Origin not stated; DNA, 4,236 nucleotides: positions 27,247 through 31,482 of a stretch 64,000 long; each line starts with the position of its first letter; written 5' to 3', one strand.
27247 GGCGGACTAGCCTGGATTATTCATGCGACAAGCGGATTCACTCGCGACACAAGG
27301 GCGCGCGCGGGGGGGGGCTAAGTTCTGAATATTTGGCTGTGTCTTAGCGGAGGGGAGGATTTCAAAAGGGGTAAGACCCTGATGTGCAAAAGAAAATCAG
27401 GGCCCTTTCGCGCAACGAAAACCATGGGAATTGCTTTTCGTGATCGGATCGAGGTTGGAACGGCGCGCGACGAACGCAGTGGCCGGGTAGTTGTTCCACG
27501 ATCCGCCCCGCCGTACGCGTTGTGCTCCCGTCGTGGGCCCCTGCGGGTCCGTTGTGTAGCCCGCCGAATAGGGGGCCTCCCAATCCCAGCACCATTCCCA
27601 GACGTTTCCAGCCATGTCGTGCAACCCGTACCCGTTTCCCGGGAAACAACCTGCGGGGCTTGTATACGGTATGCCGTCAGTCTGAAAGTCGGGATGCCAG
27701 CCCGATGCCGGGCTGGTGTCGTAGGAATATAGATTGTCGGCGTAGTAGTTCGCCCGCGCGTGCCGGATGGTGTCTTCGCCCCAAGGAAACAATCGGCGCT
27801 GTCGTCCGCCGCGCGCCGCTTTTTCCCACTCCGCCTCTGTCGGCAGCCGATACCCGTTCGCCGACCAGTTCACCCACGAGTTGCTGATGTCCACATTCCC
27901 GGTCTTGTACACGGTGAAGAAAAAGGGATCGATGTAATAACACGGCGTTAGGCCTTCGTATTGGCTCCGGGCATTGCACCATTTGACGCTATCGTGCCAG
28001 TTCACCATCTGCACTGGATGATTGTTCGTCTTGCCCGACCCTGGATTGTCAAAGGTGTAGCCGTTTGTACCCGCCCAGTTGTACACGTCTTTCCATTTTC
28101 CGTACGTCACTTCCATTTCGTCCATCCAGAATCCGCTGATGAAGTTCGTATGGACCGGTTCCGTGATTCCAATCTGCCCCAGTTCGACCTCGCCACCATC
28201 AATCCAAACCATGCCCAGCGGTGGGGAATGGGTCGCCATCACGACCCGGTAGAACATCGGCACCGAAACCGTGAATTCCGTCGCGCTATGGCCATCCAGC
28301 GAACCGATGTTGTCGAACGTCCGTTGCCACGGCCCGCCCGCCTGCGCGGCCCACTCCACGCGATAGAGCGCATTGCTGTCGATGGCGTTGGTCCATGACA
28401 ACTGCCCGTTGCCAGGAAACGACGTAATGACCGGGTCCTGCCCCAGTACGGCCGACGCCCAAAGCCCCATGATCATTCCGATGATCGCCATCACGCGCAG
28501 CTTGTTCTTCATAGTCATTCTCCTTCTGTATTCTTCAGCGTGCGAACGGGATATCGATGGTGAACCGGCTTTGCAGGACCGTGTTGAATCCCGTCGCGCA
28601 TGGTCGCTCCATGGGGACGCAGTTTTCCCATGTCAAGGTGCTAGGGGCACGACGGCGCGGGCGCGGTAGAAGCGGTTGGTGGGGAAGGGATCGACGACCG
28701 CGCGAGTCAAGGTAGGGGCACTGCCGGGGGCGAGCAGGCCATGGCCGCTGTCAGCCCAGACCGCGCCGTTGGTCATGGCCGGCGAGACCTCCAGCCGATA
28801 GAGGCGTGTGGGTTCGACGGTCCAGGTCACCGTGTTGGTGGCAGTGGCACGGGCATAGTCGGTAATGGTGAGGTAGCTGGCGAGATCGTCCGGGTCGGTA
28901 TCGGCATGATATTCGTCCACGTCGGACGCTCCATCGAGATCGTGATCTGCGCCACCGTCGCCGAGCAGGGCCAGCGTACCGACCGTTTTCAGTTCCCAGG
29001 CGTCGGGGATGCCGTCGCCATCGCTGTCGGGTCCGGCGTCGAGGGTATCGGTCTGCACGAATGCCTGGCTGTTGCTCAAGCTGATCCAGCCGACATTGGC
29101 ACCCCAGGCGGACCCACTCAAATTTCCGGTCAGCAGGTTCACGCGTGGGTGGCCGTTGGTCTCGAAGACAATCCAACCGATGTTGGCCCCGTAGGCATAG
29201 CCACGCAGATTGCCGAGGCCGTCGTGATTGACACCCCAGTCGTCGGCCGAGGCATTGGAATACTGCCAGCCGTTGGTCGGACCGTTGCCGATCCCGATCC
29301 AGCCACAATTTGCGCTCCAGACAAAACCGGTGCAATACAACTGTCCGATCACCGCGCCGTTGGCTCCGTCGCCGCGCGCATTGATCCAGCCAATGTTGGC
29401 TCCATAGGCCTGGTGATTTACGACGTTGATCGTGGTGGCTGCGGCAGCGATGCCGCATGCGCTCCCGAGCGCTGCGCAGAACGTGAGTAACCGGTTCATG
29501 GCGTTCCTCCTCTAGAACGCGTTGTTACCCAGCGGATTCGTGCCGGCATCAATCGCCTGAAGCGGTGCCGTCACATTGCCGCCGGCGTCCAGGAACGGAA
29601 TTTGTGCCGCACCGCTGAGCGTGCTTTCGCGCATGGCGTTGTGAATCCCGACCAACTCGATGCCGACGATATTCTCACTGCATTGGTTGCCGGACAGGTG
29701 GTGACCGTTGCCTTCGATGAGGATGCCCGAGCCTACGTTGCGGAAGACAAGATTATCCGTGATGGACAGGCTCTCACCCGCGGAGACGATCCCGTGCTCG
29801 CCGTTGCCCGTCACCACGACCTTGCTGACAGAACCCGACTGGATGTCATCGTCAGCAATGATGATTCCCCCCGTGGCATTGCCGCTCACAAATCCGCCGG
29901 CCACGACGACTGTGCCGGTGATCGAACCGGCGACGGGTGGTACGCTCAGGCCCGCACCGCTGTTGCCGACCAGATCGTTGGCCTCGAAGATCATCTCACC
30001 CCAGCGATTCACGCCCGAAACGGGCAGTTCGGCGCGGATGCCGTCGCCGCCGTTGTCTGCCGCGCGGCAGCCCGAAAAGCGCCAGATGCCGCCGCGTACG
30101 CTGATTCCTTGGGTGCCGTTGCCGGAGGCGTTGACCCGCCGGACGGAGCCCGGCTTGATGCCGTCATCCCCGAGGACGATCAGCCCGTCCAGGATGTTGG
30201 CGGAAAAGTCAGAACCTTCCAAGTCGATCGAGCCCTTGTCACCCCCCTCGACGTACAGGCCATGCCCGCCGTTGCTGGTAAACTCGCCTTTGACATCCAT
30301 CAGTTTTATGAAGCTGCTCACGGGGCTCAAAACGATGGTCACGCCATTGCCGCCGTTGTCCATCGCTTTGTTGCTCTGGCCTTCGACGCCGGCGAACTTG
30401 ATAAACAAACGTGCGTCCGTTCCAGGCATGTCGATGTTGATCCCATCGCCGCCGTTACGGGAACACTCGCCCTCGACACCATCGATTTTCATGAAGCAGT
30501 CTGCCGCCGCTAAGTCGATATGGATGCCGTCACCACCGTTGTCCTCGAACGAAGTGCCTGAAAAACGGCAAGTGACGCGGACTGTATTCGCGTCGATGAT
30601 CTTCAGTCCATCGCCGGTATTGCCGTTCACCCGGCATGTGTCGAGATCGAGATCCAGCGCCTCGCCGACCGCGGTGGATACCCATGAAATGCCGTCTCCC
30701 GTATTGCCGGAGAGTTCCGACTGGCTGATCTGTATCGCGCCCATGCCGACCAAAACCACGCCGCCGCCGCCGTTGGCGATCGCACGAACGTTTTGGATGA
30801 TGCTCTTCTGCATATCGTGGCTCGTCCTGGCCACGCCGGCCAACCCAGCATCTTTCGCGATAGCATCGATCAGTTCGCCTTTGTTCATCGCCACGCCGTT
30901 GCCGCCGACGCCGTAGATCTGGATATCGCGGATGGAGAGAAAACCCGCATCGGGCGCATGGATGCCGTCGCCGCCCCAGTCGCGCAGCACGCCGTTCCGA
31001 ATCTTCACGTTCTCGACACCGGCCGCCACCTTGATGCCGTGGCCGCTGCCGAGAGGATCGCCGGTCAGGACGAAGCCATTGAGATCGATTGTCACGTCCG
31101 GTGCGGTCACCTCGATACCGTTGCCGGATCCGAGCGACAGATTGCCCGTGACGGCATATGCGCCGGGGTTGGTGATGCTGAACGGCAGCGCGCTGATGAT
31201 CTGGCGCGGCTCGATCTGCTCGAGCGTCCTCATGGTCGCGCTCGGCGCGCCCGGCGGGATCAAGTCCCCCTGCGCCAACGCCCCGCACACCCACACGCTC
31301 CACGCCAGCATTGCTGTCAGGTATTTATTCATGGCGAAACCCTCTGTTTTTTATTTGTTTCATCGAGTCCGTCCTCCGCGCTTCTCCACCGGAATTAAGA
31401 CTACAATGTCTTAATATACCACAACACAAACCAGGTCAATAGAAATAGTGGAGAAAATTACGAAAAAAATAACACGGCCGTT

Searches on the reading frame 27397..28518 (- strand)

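Call 57: search_protein_families(library=pfam, proteins=[window:27397-28518:-], max_evalue=0.00001)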
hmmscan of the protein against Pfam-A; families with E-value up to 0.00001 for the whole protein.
window:27397-28518:- (373 aa): 1 family
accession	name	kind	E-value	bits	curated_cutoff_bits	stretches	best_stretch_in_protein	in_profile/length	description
PF03781.23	FGE-sulfatase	-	3.9e-48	164.8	23.3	1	102-371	4-255/255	Sulfatase-modifying factor enzyme 1-like domain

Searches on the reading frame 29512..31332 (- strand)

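Call 57: search_protein_families(library=pfam, proteins=[window:29512-31332:-], max_evalue=0.00001)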
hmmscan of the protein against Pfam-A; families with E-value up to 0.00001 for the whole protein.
window:29512-31332:- (606 aa): 1 family
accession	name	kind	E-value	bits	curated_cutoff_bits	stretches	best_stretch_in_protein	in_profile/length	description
PF13229.12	Beta_helix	-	1.9e-18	67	25.9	2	123-275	2-147/158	Right handed beta helix region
